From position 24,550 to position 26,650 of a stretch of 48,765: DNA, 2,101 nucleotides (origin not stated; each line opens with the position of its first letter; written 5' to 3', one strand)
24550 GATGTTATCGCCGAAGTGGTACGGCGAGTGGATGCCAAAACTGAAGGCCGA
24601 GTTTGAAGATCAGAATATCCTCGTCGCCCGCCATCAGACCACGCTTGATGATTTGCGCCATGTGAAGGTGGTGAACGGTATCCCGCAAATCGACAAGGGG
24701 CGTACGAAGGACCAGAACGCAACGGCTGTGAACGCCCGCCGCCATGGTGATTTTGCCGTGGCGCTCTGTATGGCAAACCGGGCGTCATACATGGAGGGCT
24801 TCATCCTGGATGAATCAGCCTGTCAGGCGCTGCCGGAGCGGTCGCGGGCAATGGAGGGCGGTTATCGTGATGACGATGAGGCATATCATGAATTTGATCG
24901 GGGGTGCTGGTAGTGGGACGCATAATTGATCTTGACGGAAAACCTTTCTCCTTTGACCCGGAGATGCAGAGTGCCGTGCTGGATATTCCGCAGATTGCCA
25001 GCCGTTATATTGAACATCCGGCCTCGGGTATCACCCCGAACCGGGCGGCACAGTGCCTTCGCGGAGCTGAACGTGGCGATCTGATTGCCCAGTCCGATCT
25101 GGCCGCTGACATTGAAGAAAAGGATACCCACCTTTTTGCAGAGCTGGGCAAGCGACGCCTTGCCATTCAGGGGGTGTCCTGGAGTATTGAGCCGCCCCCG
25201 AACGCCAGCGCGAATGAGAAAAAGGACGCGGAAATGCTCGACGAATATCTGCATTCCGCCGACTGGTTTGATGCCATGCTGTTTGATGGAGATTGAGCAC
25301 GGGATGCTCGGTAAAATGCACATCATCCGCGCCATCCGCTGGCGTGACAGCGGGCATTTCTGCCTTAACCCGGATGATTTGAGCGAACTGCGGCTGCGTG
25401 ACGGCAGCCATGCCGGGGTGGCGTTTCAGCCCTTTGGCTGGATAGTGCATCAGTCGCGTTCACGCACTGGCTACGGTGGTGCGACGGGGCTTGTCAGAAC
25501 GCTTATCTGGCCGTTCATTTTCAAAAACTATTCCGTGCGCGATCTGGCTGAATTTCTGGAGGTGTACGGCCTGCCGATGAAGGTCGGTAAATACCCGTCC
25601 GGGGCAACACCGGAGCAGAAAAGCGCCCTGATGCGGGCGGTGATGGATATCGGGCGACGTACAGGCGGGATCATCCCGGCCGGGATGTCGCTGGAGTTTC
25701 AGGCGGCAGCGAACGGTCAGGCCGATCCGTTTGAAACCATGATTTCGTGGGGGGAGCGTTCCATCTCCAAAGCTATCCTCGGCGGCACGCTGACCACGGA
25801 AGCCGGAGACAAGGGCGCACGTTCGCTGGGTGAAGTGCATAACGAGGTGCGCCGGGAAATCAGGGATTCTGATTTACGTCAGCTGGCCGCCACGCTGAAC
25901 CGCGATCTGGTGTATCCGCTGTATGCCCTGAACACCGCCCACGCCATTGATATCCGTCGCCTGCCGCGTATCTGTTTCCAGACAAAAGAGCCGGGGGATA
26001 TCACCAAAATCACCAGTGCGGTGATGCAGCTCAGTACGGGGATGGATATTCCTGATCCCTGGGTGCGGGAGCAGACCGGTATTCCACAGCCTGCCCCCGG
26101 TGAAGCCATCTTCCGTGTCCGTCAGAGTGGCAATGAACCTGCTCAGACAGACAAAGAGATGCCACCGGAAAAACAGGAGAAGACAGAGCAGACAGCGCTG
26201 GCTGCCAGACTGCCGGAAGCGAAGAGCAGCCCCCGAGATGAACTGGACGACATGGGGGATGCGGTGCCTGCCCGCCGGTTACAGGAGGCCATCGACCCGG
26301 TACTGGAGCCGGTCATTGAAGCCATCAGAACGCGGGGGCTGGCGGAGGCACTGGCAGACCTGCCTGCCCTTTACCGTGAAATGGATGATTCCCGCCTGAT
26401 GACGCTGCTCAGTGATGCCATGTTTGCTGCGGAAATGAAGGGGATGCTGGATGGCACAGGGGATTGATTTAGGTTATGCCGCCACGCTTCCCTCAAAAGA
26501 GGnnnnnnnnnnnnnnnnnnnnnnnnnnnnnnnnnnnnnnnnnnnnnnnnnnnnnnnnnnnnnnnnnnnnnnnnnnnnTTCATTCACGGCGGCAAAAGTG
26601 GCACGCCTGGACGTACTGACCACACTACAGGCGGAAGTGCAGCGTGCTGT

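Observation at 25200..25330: Portal gene split by a +1 frameshift (possible defective prophage or sequencing error)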

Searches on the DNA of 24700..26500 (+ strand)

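Call 3: search_dna_similar(query=window:24700-26500:+, collection=ecoli_genomes, mode=near, max_rows=20)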
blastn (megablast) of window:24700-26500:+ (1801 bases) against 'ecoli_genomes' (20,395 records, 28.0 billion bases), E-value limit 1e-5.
Records with a match: 230; places in all: 267; records where one place covers at least 80% of the query: 229.
Genomes with a match: 229 of 5426; with a place that covers at least 80% of the query: 228. Places per genome that has any: lowest 1, median 1, highest 4. On chromosomes: 266 places; on plasmids: 1.
Best place of each record, by identity: >=99% 88; 95-99% 129; 90-95% 13.
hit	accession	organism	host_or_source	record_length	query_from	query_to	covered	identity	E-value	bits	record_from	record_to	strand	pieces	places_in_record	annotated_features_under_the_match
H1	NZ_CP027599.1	Escherichia coli strain 97-3250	Homo sapiens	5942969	1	1801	100%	100.0%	0e+0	3332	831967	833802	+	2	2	DUF935 domain-containing protein | hypothetical protein | phage head morphogenesis protein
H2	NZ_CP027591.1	Escherichia coli strain 2014C-3011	Homo sapiens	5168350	1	1801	100%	100.0%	0e+0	3332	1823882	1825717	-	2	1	DUF935 domain-containing protein | hypothetical protein | phage head morphogenesis protein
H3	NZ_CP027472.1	Escherichia coli strain 2014C-3050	missing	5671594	1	1801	100%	100.0%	0e+0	3332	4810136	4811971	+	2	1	DUF935 domain-containing protein | hypothetical protein | phage head morphogenesis protein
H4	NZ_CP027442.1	Escherichia coli strain 2013C-3252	Homo sapiens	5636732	1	1801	100%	100.0%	0e+0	3332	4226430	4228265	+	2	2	DUF935 domain-containing protein | hypothetical protein | phage head morphogenesis protein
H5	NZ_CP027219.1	Escherichia coli strain 2015C-3163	Homo sapiens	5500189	1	1801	100%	100.0%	0e+0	3332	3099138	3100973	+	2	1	DUF935 domain-containing protein | hypothetical protein | phage minor head protein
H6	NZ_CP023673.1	Escherichia coli strain SMN013SH2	cattle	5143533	1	1801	100%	100.0%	0e+0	3332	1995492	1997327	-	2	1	DUF935 domain-containing protein | hypothetical protein | phage head morphogenesis protein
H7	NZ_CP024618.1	Escherichia coli strain SMN152SH1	cattle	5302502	1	1801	100%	100.0%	0e+0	3332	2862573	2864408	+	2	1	DUF935 domain-containing protein | hypothetical protein | phage head morphogenesis protein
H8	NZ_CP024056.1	Escherichia coli strain SMN197SH3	cattle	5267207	1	1801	100%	100.0%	0e+0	3332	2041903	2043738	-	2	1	DUF935 domain-containing protein | hypothetical protein | phage head morphogenesis protein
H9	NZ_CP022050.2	Escherichia coli O157 strain FDAARGOS_293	Homo sapiens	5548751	1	1801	100%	100.0%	0e+0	3332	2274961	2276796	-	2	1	DUF935 domain-containing protein | hypothetical protein | phage head morphogenesis protein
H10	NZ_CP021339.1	Escherichia coli strain 95NR1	fecal sample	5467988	1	1801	100%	100.0%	0e+0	3332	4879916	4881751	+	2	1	DUF935 domain-containing protein | hypothetical protein | phage head morphogenesis protein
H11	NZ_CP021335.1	Escherichia coli strain 95JB1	fecal sample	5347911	1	1801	100%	100.0%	0e+0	3332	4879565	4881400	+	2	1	DUF935 domain-containing protein | hypothetical protein | phage head morphogenesis protein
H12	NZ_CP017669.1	Escherichia coli O157:H7 strain PA20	stool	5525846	1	1801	100%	100.0%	0e+0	3332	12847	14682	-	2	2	DUF935 domain-containing protein | hypothetical protein | phage head morphogenesis protein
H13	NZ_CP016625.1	Escherichia coli O157:H7 strain FRIK944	Bos taurus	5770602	1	1801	100%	100.0%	0e+0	3332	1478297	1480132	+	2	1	DUF935 domain-containing protein | hypothetical protein | phage head morphogenesis protein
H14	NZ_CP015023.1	Escherichia coli strain SRCC 1675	Apple cider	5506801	1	1801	100%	100.0%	0e+0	3332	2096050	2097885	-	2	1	DUF935 domain-containing protein | hypothetical protein | phage head morphogenesis protein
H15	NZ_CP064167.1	Escherichia coli O157:H7 strain Wll001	Homo sapiens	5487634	1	1801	100%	100.0%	0e+0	3332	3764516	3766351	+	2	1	DUF935 domain-containing protein | hypothetical protein | phage head morphogenesis protein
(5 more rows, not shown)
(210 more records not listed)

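Call 4: search_dna_similar(query=window:24700-26500:+, collection=phages, mode=distant, max_rows=20)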
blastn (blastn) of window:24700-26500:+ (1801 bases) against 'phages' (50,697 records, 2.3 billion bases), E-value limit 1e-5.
Records with a match: 172; places in all: 172; records where one place covers at least 80% of the query: 2.
Best place of each record, by identity: 95-99% 2; 80-90% 1; 60-80% 169.
By first word of the organism name: Pseudomonas 145; Escherichia 7; Yersinia 5; Ralstonia 5; Shigella 2; Pseudoalteromonas 2; Stx2c-converting 1; Stx1a-converting 1; Bacteriophage 1; Vibrio 1; and 2 more.
By host as written in the record: Pseudomonas aeruginosa 52; - 39; Pseudomonas aeruginosa PA14 32; Ralstonia solanacearum 5; Yersinia pestis EV76-CN 4; Escherichia coli 3; Shigella flexneri serotype 4a 2; Pseudomonas aeruginosa PAS429 2; and 27 more.
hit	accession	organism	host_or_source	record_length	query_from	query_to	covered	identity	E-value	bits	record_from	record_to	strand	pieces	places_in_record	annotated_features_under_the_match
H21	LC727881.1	Stx2c-converting phage Stx2c_JNE082796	-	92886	1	1801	100%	97.1%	0e+0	3095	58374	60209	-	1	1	region of the inserted Bacteriophage Mu-like phage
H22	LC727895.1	Stx1a-converting phage Stx1_JNE122137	-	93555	1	1801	100%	95.6%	0e+0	2978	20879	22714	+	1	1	region of the inserted Bacteriophage Mu-like phage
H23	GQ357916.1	Escherichia phage D108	Escherichia coli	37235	37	1267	68%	67.3%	2e-107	396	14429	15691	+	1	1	29: portal protein | 28: conserved hypothetical protein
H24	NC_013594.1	Escherichia phage D108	Escherichia coli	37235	37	1267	68%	67.3%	2e-107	396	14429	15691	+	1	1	29: portal protein | 28: terminase family protein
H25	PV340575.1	Escherichia phage PhiR68_1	Escherichia coli C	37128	37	1267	68%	67.2%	5e-109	401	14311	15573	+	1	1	hypothetical protein | terminase large subunit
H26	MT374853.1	Yersinia phage vB_YpM_5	Yersinia pestis EV76-CN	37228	37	1267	68%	67.2%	3e-106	393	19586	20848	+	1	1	hypothetical protein (x2)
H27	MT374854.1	Yersinia phage vB_YpM_6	Yersinia pestis EV76-CN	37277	37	1267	68%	67.2%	3e-106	393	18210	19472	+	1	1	hypothetical protein (x2)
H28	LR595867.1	Escherichia virus Mu_3F6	-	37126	37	1267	68%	67.2%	2e-107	397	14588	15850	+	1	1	Portal protein | Phage terminase, large subunit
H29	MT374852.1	Yersinia phage vB_YpM_3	Yersinia pestis EV76-CN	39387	37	1267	68%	67.1%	6e-108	398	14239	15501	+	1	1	hypothetical protein (x2)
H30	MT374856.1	Yersinia phage vB_YpM_23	Yersinia pestis EV76-CN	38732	37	1267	68%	67.1%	6e-108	398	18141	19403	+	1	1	hypothetical protein (x2)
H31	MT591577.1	Yersinia phage vB_YpM_Tongde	Yersinia pestis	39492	37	1267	68%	67.0%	1e-103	384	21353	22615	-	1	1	hypothetical protein (x2)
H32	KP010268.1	Shigella phage SfMu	Shigella flexneri serotype 4a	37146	37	1267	68%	67.0%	4e-104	386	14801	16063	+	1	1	portal protein | hypothetical protein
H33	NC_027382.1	Shigella phage SfMu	Shigella flexneri serotype 4a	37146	37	1267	68%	67.0%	4e-104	386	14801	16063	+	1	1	portal protein | terminase family protein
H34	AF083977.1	Escherichia phage Mu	Escherichia sp.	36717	37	1267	68%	66.9%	4e-104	385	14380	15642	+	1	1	portal protein | terminase large subunit | ribosome_binding_site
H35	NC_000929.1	Escherichia phage Mu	Escherichia coli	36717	37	1267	68%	66.9%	4e-104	385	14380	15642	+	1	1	portal protein | putative portal protein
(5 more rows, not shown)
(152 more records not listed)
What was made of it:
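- On Portal_Mu (PF06074 / DUF935), Mu gp29-type portal: Mu and D108 show the same order (call 4).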

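Call 6: get_annotated_region(hit=H1, flank=3000)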
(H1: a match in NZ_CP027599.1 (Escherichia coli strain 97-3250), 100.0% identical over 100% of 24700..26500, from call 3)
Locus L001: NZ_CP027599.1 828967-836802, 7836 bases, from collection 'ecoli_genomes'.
description: Escherichia coli strain 97-3250 chromosome, complete genome
organism: Escherichia coli strain 97-3250 (NCBI taxid 562)
replicon: chromosome; assembly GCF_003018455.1
host: Homo sapiens; source: stool; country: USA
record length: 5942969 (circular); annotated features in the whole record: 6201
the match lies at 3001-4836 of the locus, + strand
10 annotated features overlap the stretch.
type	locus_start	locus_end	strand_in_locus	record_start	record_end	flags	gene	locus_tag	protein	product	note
CDS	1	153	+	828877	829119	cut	lysC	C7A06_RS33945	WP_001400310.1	Rz1-like lysis system protein LysC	-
CDS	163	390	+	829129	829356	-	-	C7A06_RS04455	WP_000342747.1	TraR/DksA family transcriptional regulator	-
CDS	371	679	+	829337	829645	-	-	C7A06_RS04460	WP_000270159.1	DUF2730 family protein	-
CDS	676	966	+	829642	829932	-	-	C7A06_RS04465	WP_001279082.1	VpaChn25_0724 family phage protein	-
CDS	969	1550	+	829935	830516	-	-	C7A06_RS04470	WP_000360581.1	phage protein Gp27 family protein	-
CDS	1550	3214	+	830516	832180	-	-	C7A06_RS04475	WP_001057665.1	hypothetical protein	-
CDS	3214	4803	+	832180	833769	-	-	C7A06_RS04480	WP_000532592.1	DUF935 domain-containing protein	-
CDS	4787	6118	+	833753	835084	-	-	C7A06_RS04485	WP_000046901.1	phage head morphogenesis protein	-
CDS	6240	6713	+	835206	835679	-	-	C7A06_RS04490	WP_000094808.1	phage virion morphogenesis protein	-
CDS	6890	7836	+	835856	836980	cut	-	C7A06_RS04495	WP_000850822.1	phage protease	-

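Call 7: get_annotated_region(hit=H21, flank=1000)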
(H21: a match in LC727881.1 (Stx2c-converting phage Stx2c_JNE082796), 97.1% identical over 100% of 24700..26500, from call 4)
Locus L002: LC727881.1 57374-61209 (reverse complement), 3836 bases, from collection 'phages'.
description: Stx2c-converting phage Stx2c_JNE082796 DNA, complete genome.
organism: Stx2c-converting phage Stx2c_JNE082796 (NCBI taxid 2977475)
taxonomy: Viruses; Duplodnaviria; Heunggongvirae; Uroviricota; Caudoviricetes
host: -; source: -; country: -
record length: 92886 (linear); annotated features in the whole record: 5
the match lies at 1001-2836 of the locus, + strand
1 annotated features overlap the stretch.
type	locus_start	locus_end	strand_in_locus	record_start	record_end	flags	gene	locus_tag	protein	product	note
misc_feature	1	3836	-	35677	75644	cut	-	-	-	-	region of the inserted Bacteriophage Mu-like phage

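Call 9: search_dna_similar(query=window:25262-25309:+, collection=ecoli_genomes, mode=near, max_rows=60)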
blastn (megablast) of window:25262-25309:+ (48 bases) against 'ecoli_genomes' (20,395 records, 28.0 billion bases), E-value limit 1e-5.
No match.

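Call 10: search_dna_similar(query=window:25238-25285:+, collection=ecoli_genomes, mode=near, max_rows=5)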
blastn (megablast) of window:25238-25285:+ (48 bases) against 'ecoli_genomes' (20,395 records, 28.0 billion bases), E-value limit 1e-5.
Records with a match: 215; places in all: 247; records where one place covers at least 80% of the query: 215.
Genomes with a match: 214 of 5426; with a place that covers at least 80% of the query: 214. Places per genome that has any: lowest 1, median 1, highest 4. On chromosomes: 246 places; on plasmids: 1.
Best place of each record, by identity: >=99% 148; 95-99% 67.
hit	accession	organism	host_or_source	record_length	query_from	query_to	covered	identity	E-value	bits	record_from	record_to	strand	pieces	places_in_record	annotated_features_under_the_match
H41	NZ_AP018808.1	Escherichia coli strain E2865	Bos taurus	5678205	1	48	100%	100.0%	5e-16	90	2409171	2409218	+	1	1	DUF935 domain-containing protein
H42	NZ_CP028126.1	Escherichia coli O26 str. RM10386 strain RM10386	Bos taurus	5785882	1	48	100%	100.0%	5e-16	90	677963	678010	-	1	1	DUF935 domain-containing protein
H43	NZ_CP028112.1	Escherichia coli O103 str. RM8385 strain RM8385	Bos taurus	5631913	1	48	100%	100.0%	5e-16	90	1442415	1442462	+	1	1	DUF935 domain-containing protein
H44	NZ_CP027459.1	Escherichia coli strain 90-3040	missing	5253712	1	48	100%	100.0%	5e-16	90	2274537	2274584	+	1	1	DUF935 domain-containing protein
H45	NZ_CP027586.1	Escherichia coli strain 2012EL-2448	Homo sapiens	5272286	1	48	100%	100.0%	5e-16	90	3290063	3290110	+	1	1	DUF935 domain-containing protein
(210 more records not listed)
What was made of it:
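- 25285..25288 (+): Deletion scar. 35 bases present in all relatives are missing between 25285 and 25286. ATG 25286-25288 is the 3-base microhomology shared by both breakpoints. The junction 48-mer is absent from 5,426 complete E. coli genomes (call 9), while a control 48-mer is present in 214 (call 10).
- On Programmed ribosomal frameshift (recoding) site: The adjacent sequence is present in 214 E. coli genomes, none of which has the junction (calls 9, 10).
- Many STEC genomes carry 2-4 Mu-like copies (calls 3, 10).
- Tried and rejected: The positive control worked (call 10).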

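Call 44: search_dna_similar(query=window:25262-25309:+, collection=phages, mode=near, max_rows=5)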
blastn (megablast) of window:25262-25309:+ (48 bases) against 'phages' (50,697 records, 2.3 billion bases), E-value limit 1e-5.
No match.
